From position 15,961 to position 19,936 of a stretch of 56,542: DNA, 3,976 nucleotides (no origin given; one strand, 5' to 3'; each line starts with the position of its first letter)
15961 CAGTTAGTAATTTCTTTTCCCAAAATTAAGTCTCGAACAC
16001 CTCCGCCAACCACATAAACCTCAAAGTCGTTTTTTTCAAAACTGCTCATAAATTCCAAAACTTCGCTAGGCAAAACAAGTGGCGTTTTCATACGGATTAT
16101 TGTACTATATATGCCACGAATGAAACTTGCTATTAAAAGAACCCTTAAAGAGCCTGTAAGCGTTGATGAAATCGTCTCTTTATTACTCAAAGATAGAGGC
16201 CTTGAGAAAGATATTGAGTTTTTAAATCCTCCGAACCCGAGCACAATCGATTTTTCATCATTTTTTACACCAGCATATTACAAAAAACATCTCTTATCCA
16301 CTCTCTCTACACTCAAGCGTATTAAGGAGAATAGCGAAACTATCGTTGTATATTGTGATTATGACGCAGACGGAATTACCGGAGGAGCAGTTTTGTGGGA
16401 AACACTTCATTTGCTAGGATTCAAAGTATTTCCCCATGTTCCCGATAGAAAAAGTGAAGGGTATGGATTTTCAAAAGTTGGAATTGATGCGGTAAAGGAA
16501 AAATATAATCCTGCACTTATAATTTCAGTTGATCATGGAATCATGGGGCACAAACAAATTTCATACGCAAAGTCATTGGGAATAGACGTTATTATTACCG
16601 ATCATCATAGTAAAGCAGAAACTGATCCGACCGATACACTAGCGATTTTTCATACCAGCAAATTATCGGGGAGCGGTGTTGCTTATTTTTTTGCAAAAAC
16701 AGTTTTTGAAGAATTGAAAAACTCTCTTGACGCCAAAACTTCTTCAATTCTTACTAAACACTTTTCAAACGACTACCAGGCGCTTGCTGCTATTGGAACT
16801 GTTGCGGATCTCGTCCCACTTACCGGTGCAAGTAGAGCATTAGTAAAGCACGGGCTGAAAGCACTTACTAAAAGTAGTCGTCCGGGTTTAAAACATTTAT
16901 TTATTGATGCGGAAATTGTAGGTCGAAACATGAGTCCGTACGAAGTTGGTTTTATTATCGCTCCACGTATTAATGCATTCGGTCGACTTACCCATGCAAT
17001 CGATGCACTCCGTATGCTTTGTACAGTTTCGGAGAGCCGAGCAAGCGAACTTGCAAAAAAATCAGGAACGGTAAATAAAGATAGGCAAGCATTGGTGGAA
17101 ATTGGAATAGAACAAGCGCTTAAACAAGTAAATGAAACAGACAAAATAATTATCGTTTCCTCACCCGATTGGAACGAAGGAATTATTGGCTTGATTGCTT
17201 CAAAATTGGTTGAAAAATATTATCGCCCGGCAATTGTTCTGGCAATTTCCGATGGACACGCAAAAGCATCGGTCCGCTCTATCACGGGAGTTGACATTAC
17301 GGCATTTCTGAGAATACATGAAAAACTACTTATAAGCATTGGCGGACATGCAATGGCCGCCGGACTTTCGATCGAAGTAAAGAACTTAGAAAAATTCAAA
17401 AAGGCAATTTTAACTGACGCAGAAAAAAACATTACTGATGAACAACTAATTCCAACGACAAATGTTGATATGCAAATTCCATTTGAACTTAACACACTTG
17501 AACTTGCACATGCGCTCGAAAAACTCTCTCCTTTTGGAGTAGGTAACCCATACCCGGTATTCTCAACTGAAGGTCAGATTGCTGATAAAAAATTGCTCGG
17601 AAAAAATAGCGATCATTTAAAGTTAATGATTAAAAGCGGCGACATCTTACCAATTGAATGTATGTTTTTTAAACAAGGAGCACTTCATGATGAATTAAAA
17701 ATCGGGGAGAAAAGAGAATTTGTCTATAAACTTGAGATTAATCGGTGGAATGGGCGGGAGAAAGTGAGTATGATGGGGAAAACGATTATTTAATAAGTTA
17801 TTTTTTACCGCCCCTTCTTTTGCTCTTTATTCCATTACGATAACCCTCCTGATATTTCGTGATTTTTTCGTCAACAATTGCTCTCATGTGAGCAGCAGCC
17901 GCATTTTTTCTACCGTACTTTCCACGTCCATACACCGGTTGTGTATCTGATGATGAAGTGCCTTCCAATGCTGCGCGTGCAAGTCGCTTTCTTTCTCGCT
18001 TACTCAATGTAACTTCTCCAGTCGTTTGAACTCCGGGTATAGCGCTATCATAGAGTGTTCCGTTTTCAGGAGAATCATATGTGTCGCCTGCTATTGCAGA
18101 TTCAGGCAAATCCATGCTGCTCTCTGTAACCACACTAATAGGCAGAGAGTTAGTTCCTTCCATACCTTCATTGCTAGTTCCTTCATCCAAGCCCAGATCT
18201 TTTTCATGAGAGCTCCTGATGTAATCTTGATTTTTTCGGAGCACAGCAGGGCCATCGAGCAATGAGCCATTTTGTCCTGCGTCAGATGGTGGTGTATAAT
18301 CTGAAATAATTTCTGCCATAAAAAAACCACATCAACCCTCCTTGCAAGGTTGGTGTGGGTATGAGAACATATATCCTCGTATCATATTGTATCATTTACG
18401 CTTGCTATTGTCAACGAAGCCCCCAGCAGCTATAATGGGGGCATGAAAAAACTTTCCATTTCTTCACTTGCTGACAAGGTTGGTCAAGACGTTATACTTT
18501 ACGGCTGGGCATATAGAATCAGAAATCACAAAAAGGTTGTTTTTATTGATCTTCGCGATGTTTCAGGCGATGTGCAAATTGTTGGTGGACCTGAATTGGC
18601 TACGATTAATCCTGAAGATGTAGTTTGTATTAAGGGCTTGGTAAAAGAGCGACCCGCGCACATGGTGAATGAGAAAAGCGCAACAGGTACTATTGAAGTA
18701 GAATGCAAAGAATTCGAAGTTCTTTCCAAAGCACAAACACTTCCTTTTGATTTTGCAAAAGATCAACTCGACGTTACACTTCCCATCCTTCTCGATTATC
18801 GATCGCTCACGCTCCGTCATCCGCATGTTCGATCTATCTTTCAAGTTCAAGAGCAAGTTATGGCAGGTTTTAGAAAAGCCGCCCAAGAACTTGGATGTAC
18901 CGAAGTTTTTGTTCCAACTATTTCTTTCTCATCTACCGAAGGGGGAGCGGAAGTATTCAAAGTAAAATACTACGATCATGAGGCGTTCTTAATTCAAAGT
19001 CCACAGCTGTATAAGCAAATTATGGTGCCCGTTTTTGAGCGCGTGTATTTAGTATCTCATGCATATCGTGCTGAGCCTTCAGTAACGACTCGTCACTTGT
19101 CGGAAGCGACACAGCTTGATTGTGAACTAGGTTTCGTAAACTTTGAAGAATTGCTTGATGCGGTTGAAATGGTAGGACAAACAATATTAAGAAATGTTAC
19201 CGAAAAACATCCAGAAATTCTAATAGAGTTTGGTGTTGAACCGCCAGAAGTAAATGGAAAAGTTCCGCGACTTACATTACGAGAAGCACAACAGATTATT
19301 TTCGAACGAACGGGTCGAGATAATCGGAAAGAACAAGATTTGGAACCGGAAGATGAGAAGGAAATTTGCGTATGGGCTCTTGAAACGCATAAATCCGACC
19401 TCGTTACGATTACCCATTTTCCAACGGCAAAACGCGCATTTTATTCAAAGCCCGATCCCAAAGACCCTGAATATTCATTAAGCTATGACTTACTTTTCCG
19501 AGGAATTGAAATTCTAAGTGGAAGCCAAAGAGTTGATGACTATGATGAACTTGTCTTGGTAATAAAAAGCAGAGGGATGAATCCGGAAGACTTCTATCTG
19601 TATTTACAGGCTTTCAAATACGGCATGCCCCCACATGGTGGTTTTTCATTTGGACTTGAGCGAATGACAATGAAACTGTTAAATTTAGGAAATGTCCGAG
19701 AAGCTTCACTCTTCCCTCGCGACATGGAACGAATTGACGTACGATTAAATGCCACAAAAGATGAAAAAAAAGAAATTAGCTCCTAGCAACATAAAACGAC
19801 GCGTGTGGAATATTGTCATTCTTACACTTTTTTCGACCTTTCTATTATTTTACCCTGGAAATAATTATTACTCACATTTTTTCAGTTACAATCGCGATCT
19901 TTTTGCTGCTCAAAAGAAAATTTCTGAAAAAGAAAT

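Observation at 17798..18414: Attenuator-like unit: strong promoter, 12-codon leader ORF and terminator abutting the ATG of an orphan disordered protein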

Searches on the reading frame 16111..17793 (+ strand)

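Call 88: search_protein_families(library=ncbifam, proteins=[window:16111-17793:+], max_evalue=1e-10)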
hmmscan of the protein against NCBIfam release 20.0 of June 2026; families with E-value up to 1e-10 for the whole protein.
window:16111-17793:+ (560 aa): 3 families
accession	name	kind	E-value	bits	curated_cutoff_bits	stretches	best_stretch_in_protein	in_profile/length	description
TIGR00644.1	recJ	equivalog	2.6e-129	432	396.9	1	20-556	3-543/546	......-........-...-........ exonuclease RecJ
NF008290.0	PRK11070.1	equivalog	7.7e-69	232.7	900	1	68-557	64-572/577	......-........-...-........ exonuclease RecJ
NF053576.1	RecJ_archaeal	equivalog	6.2e-20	71.5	360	1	68-251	4-171/452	RecJ family nuclease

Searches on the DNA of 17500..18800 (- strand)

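Call 5: search_rna_families(source=window, start=17500, end=18800, threshold=evalue, max_evalue=10)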
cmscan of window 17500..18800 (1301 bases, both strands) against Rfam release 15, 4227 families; matches with E-value up to 10: 4.
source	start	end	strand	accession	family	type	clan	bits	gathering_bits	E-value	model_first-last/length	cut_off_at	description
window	17745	17836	+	RF04083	MIR528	Gene; miRNA;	-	18.4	62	1.1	1-89/89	no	MIR528 microRNA precursor family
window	17723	17898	-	RF02034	IMES-1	Gene;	-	17.6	81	0.51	1-191/191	no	IMES-1 RNA motif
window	17576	17647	+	RF00105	SNORD115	Gene; snRNA; snoRNA; CD-box;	-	17.3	39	5.5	1-82/82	no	Small nucleolar RNA SNORD115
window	17688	17871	+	RF02409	snoR125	Gene; snRNA; snoRNA; CD-box;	-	17.1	100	0.39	1-200/200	no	Small nucleolar RNA snoR125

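Call 85: search_rna_families(source=L015, start=1270, end=1460, threshold=evalue, max_evalue=10)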
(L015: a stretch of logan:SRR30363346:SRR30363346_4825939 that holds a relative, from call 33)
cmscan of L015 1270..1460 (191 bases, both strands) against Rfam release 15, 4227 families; matches with E-value up to 10: 8.
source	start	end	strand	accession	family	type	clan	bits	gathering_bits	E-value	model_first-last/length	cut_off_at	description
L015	1372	1456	-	RF02064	STnc370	Gene; sRNA;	-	19.3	54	2.9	1-71/71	no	Enterobacterial sRNA STnc370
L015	1363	1405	+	RF02438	SpF51_sRNA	Gene; sRNA;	-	17.1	50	0.69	1-45/45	no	Streptococcus sRNA SpF51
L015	1358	1425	+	RF01770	rimP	Cis-reg; leader;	-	14.4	47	5.1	1-102/102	no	Gammaprotebacteria rimP leader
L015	1357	1413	+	RF02430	SpF19_sRNA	Gene; sRNA;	-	14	60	8.9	1-99/99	no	Streptococcus sRNA SpF19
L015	1333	1407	+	RF02537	TarA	Gene; sRNA;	-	13.2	80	7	1-99/99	no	Vibrio ToxT activated RNA TarA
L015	1418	1438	+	RF03156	L31-Firmicutes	Cis-reg; leader;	CL00118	12.4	33.3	2.8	1-32/32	no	L31-Firmicutes ribosomal protein leader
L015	1378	1433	+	RF00519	suhB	Gene; sRNA;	CL00108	11.2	41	6.4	1-77/77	no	Makes More Granules Regulator RNA (mmgR)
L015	1380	1460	-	RF04178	BTnc005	Gene; sRNA;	-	9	174.8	8.4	105-205/205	5'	Bacteroides sRNA BTnc005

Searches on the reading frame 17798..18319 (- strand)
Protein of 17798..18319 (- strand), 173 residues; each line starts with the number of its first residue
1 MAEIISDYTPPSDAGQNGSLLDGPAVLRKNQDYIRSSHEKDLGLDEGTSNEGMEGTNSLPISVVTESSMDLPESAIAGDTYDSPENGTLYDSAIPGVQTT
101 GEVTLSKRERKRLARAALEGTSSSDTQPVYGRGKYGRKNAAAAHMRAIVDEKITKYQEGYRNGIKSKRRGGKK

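Call 6: search_protein_families(library=pfam, proteins=[window:17798-18319:-], max_evalue=10)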
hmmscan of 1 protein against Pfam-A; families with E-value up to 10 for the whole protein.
window:17798-18319:- (173 aa): 0 families

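Call 7: find_homologous_proteins(query=window:17798-18319:-, max_evalue=0.01)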
Query window:17798-18319:- (173 aa): 1 proteins with E <= 0.01 among 120 candidates.
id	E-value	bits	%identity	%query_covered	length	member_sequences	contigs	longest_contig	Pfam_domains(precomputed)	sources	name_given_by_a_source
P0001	5.9e-106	370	100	100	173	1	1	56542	-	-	-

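Call 31: search_protein_representatives(protein=window:17798-18319:-)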
Query: 173 residues. Proteins with E-value up to 0.001 (for the whole library): 4; up to 1e-10: 2; up to 1e-30: 2. The best 4 are listed.
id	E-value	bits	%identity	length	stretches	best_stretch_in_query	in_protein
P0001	1.9e-106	369.5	100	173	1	1-173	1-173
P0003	1.4e-31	126.1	56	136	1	48-171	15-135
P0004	6.5e-07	45.9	47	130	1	101-168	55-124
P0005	2.1e-04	37.7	37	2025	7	44-103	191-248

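Call 33: find_encoding_contigs(protein=P0003, flank=4000)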
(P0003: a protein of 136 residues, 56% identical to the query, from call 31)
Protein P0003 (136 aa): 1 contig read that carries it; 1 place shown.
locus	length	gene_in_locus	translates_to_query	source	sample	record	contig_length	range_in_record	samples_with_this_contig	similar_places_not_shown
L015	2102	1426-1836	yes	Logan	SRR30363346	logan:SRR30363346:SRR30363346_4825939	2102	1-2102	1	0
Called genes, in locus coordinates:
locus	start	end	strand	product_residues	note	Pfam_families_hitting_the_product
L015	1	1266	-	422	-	?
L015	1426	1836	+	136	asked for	-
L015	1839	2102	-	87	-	?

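Call 34: find_encoding_contigs(protein=P0004, flank=4000)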
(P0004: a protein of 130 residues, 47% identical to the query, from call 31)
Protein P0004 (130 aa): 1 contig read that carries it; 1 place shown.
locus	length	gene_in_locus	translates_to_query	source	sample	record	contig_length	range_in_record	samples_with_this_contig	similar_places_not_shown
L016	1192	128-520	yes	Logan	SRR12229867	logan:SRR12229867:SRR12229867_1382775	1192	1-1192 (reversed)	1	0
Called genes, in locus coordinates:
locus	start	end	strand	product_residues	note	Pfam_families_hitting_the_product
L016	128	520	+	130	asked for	-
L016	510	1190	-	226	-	?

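Call 46: search_protein_families(library=phrogs, proteins=[window:17798-18319:-, P0003, P0004], max_evalue=1)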
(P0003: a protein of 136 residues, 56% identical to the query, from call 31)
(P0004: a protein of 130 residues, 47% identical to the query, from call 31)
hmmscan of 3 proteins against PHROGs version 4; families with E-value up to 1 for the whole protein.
window:17798-18319:- (173 aa): 0 families

P0003 (136 aa): 0 families

P0004 (130 aa): 0 families

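Call 47: search_protein_families(library=ncbifam, proteins=[window:17798-18319:-, P0003, P0004], max_evalue=1)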
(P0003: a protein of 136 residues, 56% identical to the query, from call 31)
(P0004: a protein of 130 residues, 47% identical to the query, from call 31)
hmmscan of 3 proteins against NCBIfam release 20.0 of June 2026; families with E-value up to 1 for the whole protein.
window:17798-18319:- (173 aa): 0 families

P0003 (136 aa): 0 families

P0004 (130 aa): 0 families

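Call 74: predict_structure(alignment_id=A4)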
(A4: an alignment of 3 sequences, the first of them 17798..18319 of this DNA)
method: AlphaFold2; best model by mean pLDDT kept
length: 173 residues; sequences in the alignment: 3
mean_pLDDT: 58.0   pTM: 0.22
mean pLDDT of the five models: 58.0, 56.2, 51.6, 51.5, 49.5
residues with pLDDT >= 90: 4; 70-90: 39; 50-70: 55; < 50: 75
segments of 3 or more residues with pLDDT < 50: 1-3, 11-23, 26-31, 33-58, 63-68, 76-79, 86-91, 93-99
pLDDT, mean of each block of 10 residues (from residue 1): 52 45 46 47 45 47 48 50 48 48 71 75 54 76 87 83 63 57
secondary structure, 60 per line:
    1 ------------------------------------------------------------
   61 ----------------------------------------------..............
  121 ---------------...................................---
elements in order: H107-120 H136-170

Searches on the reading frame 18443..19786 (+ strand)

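Call 88: search_protein_families(library=ncbifam, proteins=[window:18443-19786:+], max_evalue=1e-10)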
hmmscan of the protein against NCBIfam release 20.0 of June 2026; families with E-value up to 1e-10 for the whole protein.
window:18443-19786:+ (447 aa): 15 families
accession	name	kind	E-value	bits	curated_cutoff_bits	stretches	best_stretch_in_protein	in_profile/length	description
NF003483.0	PRK05159.1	equivalog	2.3e-137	458.5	353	1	2-431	4-436/438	aspartate--tRNA(Asn) ligase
TIGR00458.1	aspS_nondisc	equivalog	9.3e-105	351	368.4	1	12-431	10-426/428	aspartate--tRNA(Asn) ligase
NF001750.0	PRK00476.1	equivalog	5.9e-70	236.2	443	2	10-255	14-268/590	aspartate--tRNA ligase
TIGR00457.1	asnS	equivalog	4e-64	217.1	342.6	1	9-432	11-454/455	asparagine--tRNA ligase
TIGR00459.1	aspS_bact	equivalog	1.6e-62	211.7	373.85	2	9-282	10-277/586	aspartate--tRNA ligase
NF003037.0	PRK03932.1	equivalog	6.5e-62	209.9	414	1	4-432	4-450/451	asparagine--tRNA ligase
NF005052.0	PRK06462.1-1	equivalog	4.3e-42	144.4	368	1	106-426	22-345/353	asparagine synthetase A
NF009460.0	PRK12820.1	equivalog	1e-36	126.3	1379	1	10-243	31-285/723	bifunctional aspartyl-tRNA synthetase/aspartyl/glutamyl-tRNA amidotransferase subunit C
NF005054.0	PRK06462.1-4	equivalog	1.3e-25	90.2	309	1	121-426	13-310/318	asparagine synthetase A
NF001756.1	PRK00484.1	subfamily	1.3e-25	90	468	1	12-426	49-484/488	lysine--tRNA ligase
TIGR00499.1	lysS_bact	equivalog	2.8e-25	88.9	427.6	1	14-307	53-347/496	lysine--tRNA ligase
NF002821.0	PRK02983.1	equivalog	4e-18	64.8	742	1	10-248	655-895/1102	bifunctional lysylphosphatidylglycerol synthetase/lysine--tRNA ligase LysX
NF009101.0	PRK12445.1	subfamily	4.8e-18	65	1026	1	27-282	78-332/505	lysine--tRNA ligase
NF006828.0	PRK09350.1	equivalog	2.6e-12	46.7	264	1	134-427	17-323/325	elongation factor P--(R)-beta-lysine ligase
TIGR00462.1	genX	equivalog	8.4e-11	41.9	286.9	0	136-421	4-301/304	EF-P lysine aminoacylase EpmA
